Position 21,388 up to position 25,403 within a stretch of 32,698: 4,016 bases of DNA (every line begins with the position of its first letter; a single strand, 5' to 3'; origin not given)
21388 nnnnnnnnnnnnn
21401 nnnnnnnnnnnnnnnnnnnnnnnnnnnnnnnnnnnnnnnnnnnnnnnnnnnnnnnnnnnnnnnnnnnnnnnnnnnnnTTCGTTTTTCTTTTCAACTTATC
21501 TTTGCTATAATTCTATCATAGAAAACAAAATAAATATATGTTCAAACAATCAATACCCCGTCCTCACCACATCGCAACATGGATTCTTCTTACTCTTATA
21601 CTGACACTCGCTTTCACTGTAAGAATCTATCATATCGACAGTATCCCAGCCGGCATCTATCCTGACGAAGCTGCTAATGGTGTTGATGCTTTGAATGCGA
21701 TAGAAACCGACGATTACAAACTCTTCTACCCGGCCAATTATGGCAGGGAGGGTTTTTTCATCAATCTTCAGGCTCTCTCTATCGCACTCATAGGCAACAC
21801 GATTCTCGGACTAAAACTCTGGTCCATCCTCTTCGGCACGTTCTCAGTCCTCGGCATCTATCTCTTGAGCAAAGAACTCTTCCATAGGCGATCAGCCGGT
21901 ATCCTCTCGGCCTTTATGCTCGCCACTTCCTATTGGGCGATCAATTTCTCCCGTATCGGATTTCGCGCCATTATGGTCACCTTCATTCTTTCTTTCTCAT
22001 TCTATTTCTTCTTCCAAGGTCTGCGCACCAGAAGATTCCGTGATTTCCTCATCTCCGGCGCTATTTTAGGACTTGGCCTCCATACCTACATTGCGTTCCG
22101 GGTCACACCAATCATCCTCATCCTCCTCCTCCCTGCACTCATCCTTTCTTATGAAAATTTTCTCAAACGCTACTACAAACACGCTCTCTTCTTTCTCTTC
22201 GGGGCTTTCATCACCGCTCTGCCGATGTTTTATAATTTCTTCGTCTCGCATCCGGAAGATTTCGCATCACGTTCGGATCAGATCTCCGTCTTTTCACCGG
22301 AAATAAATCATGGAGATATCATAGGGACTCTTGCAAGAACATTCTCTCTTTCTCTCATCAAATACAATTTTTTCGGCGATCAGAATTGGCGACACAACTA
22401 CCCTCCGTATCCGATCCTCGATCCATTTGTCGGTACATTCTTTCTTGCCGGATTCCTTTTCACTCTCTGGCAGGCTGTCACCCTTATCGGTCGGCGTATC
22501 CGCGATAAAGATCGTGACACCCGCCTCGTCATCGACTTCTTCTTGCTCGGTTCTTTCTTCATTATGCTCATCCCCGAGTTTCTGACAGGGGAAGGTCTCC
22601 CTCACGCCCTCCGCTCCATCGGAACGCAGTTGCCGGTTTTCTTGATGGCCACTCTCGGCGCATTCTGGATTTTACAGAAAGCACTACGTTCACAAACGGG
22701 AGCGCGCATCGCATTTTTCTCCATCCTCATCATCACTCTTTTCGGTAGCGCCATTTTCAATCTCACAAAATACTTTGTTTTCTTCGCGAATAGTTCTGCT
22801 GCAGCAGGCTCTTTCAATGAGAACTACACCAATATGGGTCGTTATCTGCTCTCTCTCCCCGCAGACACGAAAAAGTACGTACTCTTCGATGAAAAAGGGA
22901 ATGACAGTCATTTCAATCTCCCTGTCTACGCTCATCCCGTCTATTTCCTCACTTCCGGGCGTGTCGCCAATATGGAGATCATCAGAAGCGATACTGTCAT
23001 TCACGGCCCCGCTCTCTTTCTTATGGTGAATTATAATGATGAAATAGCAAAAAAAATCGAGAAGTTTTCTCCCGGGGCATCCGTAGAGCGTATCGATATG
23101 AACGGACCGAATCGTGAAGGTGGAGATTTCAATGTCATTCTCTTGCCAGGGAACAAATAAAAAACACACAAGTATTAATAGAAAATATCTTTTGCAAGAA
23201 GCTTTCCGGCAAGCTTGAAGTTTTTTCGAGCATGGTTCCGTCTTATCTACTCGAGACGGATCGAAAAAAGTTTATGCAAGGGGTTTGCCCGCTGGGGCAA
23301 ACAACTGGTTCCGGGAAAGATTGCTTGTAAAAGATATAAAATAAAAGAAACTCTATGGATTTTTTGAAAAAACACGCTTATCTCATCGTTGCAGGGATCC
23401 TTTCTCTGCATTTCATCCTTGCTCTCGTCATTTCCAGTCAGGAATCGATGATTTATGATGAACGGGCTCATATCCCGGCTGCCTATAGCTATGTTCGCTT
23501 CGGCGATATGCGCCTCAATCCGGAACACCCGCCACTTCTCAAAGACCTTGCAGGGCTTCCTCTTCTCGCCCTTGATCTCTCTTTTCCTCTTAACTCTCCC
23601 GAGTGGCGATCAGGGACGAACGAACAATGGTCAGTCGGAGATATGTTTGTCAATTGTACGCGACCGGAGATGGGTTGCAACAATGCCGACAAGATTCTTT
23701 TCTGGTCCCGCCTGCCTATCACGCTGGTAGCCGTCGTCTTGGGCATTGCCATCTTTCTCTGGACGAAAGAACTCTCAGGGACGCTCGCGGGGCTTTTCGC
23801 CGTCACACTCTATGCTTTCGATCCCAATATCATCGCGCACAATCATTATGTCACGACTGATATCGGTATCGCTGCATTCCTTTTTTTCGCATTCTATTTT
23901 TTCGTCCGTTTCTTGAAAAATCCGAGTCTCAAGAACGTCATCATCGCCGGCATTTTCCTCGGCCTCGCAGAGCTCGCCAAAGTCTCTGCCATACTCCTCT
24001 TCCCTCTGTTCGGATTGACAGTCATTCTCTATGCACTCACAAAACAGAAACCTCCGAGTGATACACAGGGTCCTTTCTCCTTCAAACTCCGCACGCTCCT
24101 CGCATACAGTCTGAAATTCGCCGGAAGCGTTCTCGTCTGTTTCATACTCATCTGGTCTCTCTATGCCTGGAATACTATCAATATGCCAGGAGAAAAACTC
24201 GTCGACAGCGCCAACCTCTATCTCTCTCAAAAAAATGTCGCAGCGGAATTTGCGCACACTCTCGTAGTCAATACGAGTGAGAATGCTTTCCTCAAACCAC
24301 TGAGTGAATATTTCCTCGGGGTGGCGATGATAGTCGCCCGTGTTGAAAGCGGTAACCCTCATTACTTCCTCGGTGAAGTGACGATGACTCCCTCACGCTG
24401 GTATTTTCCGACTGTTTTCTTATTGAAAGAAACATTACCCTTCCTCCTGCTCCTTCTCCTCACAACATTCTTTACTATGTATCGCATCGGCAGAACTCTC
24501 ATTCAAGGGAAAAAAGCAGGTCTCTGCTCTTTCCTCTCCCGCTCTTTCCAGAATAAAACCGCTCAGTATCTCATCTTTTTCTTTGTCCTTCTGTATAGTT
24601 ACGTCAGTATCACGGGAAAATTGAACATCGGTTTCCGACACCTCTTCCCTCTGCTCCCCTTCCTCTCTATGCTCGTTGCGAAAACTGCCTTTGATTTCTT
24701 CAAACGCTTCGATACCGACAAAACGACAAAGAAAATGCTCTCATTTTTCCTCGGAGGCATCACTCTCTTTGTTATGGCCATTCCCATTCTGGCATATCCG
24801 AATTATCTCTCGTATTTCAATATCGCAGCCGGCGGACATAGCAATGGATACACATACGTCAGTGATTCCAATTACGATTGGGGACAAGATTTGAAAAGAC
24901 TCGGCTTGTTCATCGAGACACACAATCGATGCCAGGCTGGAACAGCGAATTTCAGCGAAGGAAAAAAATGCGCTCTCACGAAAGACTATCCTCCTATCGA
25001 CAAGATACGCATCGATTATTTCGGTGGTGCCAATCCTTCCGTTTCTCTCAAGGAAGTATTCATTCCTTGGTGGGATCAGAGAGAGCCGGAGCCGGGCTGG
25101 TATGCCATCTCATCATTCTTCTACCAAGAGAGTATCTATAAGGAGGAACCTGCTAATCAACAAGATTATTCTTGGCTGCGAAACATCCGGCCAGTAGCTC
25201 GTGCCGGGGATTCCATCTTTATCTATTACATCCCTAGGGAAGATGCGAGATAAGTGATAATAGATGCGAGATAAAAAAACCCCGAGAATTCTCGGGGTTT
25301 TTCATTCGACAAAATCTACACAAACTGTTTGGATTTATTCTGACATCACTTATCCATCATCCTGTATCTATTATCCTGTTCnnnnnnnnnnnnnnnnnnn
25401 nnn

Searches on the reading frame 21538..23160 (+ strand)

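Call 51: search_protein_families(library=pfam, proteins=[window:21538-23160:+])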
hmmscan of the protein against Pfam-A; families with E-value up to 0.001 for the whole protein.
window:21538-23160:+ (540 aa): 1 family
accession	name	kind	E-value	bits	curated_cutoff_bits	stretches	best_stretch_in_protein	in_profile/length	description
PF13231.12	PMT_2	-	1.6e-12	48.4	26.1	1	77-224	9-153/160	Dolichyl-phosphate-mannose-protein mannosyltransferase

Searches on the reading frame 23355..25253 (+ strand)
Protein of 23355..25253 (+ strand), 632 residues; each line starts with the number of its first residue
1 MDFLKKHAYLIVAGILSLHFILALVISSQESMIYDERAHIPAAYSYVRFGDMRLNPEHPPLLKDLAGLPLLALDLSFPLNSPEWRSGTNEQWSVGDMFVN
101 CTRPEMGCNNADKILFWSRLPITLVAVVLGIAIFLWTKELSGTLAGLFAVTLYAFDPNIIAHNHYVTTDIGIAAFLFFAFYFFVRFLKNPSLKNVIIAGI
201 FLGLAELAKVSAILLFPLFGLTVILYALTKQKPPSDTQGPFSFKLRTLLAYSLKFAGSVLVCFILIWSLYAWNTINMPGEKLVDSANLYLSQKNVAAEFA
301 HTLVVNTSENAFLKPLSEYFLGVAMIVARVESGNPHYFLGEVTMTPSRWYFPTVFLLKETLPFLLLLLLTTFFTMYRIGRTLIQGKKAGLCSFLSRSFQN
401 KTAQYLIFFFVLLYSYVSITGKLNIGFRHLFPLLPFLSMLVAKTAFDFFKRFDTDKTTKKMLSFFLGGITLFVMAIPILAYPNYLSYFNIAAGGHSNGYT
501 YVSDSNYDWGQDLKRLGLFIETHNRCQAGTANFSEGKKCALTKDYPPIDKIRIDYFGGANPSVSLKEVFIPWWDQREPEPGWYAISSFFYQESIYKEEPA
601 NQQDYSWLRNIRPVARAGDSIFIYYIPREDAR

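Call 51: search_protein_families(library=pfam, proteins=[window:23355-25253:+])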
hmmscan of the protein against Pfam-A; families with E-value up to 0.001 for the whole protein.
window:23355-25253:+ (632 aa): 2 families
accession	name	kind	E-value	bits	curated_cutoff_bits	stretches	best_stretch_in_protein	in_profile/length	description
PF13231.12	PMT_2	-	1e-11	45.7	26.1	1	119-230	25-132/160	Dolichyl-phosphate-mannose-protein mannosyltransferase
PF02366.24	PMT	-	2.4e-06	27.7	22.7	1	119-236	86-206/245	Dolichyl-phosphate-mannose-protein mannosyltransferase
